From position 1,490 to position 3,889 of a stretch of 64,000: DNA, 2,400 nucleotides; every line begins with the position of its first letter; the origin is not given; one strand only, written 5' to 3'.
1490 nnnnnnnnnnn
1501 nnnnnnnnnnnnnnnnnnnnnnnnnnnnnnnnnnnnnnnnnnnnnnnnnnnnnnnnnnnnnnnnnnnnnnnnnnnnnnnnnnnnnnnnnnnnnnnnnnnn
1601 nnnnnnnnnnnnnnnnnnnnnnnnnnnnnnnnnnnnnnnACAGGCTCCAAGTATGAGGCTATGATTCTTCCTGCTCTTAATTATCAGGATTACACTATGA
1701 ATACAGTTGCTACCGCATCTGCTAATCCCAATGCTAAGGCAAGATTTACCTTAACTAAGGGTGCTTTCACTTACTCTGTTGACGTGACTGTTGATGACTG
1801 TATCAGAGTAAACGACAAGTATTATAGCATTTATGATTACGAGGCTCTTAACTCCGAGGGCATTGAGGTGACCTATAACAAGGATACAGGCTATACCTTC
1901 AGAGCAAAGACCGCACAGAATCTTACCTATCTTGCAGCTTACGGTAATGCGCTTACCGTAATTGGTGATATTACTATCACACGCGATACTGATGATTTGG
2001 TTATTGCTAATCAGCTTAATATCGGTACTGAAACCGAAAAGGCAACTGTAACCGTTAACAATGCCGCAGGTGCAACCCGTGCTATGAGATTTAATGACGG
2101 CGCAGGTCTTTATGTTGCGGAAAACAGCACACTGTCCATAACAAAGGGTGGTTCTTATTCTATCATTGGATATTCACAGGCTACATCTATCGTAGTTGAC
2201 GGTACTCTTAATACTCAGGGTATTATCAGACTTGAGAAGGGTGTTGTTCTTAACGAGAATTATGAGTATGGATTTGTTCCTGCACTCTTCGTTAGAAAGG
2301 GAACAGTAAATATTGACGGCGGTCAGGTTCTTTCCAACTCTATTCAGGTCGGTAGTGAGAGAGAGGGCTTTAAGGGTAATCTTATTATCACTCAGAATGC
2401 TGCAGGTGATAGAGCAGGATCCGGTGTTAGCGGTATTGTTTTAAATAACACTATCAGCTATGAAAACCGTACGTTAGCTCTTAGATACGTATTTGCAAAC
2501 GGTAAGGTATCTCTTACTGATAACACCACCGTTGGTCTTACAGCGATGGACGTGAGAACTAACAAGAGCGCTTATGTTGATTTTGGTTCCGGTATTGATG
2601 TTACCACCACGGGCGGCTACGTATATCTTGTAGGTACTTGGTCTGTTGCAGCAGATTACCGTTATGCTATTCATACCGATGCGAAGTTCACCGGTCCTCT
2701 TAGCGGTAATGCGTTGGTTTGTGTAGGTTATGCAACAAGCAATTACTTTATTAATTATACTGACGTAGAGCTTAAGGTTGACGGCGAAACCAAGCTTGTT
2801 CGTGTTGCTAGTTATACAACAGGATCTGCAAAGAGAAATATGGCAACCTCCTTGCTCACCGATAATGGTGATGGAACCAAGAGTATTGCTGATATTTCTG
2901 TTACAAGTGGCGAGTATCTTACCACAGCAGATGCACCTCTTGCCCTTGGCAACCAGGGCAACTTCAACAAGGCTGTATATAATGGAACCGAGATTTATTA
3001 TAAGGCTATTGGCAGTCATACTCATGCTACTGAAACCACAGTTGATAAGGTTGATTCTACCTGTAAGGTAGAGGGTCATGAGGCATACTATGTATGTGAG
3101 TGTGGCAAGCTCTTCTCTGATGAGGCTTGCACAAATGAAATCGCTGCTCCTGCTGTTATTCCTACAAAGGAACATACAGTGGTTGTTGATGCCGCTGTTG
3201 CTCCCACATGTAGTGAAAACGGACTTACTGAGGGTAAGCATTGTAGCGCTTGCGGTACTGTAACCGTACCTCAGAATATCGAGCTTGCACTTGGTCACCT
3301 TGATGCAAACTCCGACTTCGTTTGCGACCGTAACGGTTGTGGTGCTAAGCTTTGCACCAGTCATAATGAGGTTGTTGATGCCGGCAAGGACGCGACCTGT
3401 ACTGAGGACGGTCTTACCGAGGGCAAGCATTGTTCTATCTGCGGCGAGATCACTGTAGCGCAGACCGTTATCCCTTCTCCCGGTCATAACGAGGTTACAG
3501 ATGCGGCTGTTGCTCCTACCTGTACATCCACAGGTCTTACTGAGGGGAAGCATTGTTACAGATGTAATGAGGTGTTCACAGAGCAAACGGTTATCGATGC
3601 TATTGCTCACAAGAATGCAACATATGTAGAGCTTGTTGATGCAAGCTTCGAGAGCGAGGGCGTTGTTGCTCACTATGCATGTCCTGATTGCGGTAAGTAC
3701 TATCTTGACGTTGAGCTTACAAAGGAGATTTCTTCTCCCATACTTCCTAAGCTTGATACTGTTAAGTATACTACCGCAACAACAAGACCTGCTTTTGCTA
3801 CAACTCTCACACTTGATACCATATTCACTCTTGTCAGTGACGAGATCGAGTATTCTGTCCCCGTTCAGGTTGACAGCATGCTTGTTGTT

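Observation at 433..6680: Terminator-bounded two-gene locus: giant secreted repeat protein plus membrane-anchored Cys-repeat EEP phosphoesterase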

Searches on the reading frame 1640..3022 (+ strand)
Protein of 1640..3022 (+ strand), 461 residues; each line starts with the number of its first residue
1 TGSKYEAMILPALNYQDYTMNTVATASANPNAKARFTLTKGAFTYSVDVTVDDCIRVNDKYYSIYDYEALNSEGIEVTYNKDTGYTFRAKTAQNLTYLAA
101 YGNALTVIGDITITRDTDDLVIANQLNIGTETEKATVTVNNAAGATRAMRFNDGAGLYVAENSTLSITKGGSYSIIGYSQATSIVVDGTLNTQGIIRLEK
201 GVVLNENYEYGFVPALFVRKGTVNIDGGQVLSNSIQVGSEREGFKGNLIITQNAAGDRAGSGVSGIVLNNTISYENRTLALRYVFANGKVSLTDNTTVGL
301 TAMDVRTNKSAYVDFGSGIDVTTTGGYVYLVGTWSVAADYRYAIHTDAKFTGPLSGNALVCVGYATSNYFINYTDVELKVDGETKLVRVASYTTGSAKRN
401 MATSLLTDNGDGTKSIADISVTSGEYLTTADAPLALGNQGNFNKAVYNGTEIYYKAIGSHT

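Call 55: predict_structure(alignment_id=A4)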
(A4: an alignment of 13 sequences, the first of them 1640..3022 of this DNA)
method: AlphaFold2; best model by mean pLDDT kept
length: 461 residues; sequences in the alignment: 13
mean_pLDDT: 87.4   pTM: 0.88
mean pLDDT of the five models: 87.4, 86.9, 86.8, 85.8, 83.5
residues with pLDDT >= 90: 251; 70-90: 169; 50-70: 36; < 50: 5
segments of 3 or more residues with pLDDT < 50: 459-461
pLDDT, mean of each block of 10 residues (from residue 1): 65 87 78 89 89 91 92 97 96 96 95 90 95 96 81 92 94 88 97 92 91 96 93 96 96 63 64 90 97 83 90 96 88 86 95 77 90 88 86 90 89 87 64 81 79 73 35
secondary structure, 60 per line:
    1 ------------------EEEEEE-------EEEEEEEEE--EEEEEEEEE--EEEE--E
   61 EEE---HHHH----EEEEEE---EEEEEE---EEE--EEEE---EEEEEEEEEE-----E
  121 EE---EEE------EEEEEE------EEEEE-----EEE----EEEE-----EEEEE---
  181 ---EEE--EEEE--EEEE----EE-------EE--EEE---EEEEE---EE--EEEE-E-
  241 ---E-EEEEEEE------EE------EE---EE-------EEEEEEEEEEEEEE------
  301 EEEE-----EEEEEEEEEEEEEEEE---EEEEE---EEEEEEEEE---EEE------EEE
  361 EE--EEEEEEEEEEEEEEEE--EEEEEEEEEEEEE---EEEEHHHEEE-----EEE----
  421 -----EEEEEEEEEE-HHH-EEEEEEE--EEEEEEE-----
elements in order: E19-24 E32-40 E43-51 E54-57 E60-63 H67-70 E75-80 E84-89 E93-95 E98-101 E105-114 E120-122 E126-128 E135-140 E147-151 E157-159 E164-167 E173-177 E184-186 E189-192 E195-198 E216-218 E222-226 E234-237 E246-252 E281-294 E301-304 E310-325 E329-333 E337-345 E349-351 E358-362 E365-380 E383-395 E399-402 E406-408 E414-416 E426-435 E441-447 E450-456

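Call 59: fold_search(model_id=the predicted structure, library=pdb)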
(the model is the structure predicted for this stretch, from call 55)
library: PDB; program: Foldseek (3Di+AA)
matches with E <= 10: 151; with E <= 0.001: 0
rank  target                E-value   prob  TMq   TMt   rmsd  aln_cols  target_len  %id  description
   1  4xkw_A                1.0e-01  0.15  0.20  0.17  18.2       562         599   10  Tailspike protein mutant D339N of E. coli bacteriophage HK620 in complex with pentasaccharide (released 2016-01-20)
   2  4xot_A                1.2e-01  0.14  0.20  0.17  18.3       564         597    9  Tailspike protein mutant E372Q of E. coli bacteriophage HK620 in complex with pentasaccharide (released 2016-01-27)
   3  2x6x_A                1.3e-01  0.14  0.20  0.17  18.1       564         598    9  Tailspike protein mutant D339N of E.coli bacteriophage HK620 in complex with hexasaccharide (released 2011-03-02)
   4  4dn7_A                4.7e-01  0.10  0.17  0.18  12.2       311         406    9  CRYSTAL STRUCTURE OF putative ABC transporter, ATP-binding protein from Methanosarcina mazei Go1 (released 2012-02-22)
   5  3sf5_D                7.0e-01  0.01  0.04  0.06  22.7       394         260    7  Crystal Structure of Helicobacter pylori Urease Accessory Protein UreF/H complex (released 2011-11-02)
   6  7o9q_B                7.7e-01  0.10  0.21  0.28  15.0       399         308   10  Crystal structure of the Awp1 (adhesin-like wall protein 1) A-domain from Candida glabrata (released 2021-12-15)
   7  8cpk_A                8.5e-01  0.06  0.16  0.18  16.0       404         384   10  Crystal structure of EtpA secretion domain from Enterotoxigenic Escherichia coli (released 2024-01-10)
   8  1vh4_B                9.9e-01  0.04  0.13  0.14  17.4       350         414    9  Crystal structure of a stabilizer of iron transporter (released 2003-12-30)
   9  5ny0                  1.2e+00  0.05  0.15  0.19  16.5       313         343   14  L. reuters 100-23 SRRP (released 2018-03-21)
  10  3lyc_J                1.7e+00  0.07  0.19  0.30  11.4       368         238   11  Crystal structure of Putative pectinase (YP_001304412.1) from Parabacteroides distasonis ATCC 8503 at 2.30 A resolutio (released 2010-03-16)
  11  8hcn_D                1.8e+00  0.01  0.05  0.08  21.6       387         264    6  CryoEM Structure of Klebsiella pneumoniae UreD/urease complex (released 2023-05-03)
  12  8qzv                  1.9e+00  0.04  0.06  0.15  15.5        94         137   14  Crystal structure of translation factor eIF5A from Trichomonas vaginalis (released 2024-07-03)
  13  6c72_A                1.9e+00  0.02  0.15  0.13  25.5       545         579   10  Crystal structure of a tailspike protein gp49 from Acinetobacter baumannii bacteriophage Fri1, a capsular polysacchari (released 2019-01-23)
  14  7eea_C                2.1e+00  0.02  0.15  0.12  15.1       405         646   10  Cyanophage Pam1 tailspike receptor-binding domain (released 2021-10-20)
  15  5nxk_A                2.2e+00  0.08  0.21  0.29  13.3       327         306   10  L. reuteri 53608 SRRP (released 2018-03-21)
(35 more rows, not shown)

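Call 60: fold_search(model_id=the predicted structure, library=viral)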
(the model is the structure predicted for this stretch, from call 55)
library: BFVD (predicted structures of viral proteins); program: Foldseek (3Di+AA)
matches with E <= 10: 504; with E <= 0.001: 0
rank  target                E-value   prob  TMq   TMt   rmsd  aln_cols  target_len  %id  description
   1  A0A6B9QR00            8.8e-02  0.11  0.11  0.18  15.9       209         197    7  Uncharacterized protein [Oryctes rhinoceros nudivirus]
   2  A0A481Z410            1.8e-01  0.08  0.17  0.11  19.0       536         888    9  Collagen triple helix repeat protein [Pithovirus LCPAC102]
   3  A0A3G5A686            1.8e-01  0.06  0.08  0.14  17.0       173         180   13  Uncharacterized protein [Hyperionvirus sp.]
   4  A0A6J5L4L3            2.0e-01  0.09  0.19  0.17  17.0       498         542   10  Pectate lyase superfamily protein [uncultured Caudovirales phage]
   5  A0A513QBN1            2.4e-01  0.08  0.19  0.16  18.9       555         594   10  Tail spike TSP1/Gp66 N-terminal domain-containing protein [Shigella phage MK-13]
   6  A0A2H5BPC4            2.9e-01  0.09  0.17  0.12  19.6       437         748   10  Tail spike protein [Salmonella phage Mutine]
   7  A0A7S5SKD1            3.4e-01  0.13  0.10  0.26  12.0       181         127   10  (no name in the UniProt tables at hand)
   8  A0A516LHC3            4.1e-01  0.04  0.13  0.11  18.1       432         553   10  (no name in the UniProt tables at hand)
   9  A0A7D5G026            4.5e-01  0.08  0.18  0.13  24.5       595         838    8  Tail fiber protein [Escherichia phage vB_EcoS_FP]
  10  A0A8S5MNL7            5.0e-01  0.10  0.16  0.13  12.7       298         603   13  S-layer homology domain [Siphoviridae sp. ctZZK17]
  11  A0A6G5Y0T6            5.0e-01  0.06  0.14  0.18  20.4       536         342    8  (no name in the UniProt tables at hand)
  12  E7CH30                5.3e-01  0.06  0.15  0.12  17.1       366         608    9  E1B 55 kDa protein [Murine adenovirus 2]
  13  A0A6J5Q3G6            6.1e-01  0.04  0.12  0.09  17.0       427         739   10  Uncharacterized protein [uncultured Caudovirales phage]
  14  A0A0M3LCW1            7.1e-01  0.02  0.09  0.06  22.9       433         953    9  Protein TE25 [Testudinid alphaherpesvirus 3]
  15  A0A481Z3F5            7.5e-01  0.08  0.15  0.13  13.2       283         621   11  Transmembrane protein [Pithovirus LCPAC101]
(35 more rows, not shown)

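Call 65: search_protein_families(library=pfam, proteins=[window:1640-3022:+], max_evalue=10)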
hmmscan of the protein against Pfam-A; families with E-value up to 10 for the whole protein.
window:1640-3022:+ (461 aa): 1 family
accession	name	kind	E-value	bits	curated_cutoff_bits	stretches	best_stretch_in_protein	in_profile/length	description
PF25347.1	PH_PKH3_C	-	0.18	11.9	27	1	39-69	61-92/166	PKH3 kinase C-terminal PH domain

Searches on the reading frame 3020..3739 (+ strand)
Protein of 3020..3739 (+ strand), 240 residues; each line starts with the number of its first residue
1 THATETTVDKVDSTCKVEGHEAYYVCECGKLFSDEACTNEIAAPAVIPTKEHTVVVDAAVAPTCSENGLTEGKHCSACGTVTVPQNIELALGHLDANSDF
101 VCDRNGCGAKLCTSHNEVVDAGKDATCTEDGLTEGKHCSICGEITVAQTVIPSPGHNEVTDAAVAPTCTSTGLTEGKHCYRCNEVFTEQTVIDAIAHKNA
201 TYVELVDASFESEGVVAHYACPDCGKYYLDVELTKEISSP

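Call 64: search_solved_structures(query=window:3020-3739:+, max_evalue=10)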
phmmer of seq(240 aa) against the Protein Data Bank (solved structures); distinct sequences matched with E-value up to 10: 0.

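Call 65: search_protein_families(library=pfam, proteins=[window:3020-3739:+], max_evalue=10)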
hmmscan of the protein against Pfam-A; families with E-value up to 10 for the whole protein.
seq(240 aa): 9 families
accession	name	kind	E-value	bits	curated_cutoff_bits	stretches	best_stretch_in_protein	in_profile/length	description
PF24292.1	DUF7479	-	0.0009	19.7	27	2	216-235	28-47/60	Domain of unknown function (DUF7479)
PF01783.29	Ribosomal_L32p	-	0.0036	17.9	21.3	1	212-229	33-49/56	Ribosomal L32p protein family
PF02132.21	RecR_ZnF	-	0.028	14.7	22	2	73-82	2-11/21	RecR, Cys4-zinc finger domain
PF10367.15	zf-Vps39_C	-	0.03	14.4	24.7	0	132-142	6-16/41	Vacuolar sorting protein 39 C-terminal zinc finger domain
PF12172.15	zf-ChsH2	-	0.035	14.3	23.2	1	72-84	11-23/37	ChsH2, rubredoxin-like zinc ribbon domain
PF24973.1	EGF_LMN_ATRN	-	0.64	10.6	27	3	156-187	6-35/44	Laminin/attractin EGF domain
PF09297.16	Zn_ribbon_NUD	-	1.3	9.2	24.8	1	74-85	5-16/32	NADH pyrophosphatase zinc ribbon domain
PF18439.7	zf_UBZ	-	1.6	8.9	25.6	1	218-232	2-16/32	Ubiquitin-Binding Zinc Finger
PF01355.22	HIPIP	-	5.2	7.9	22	0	53-82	9-38/66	High potential iron-sulfur protein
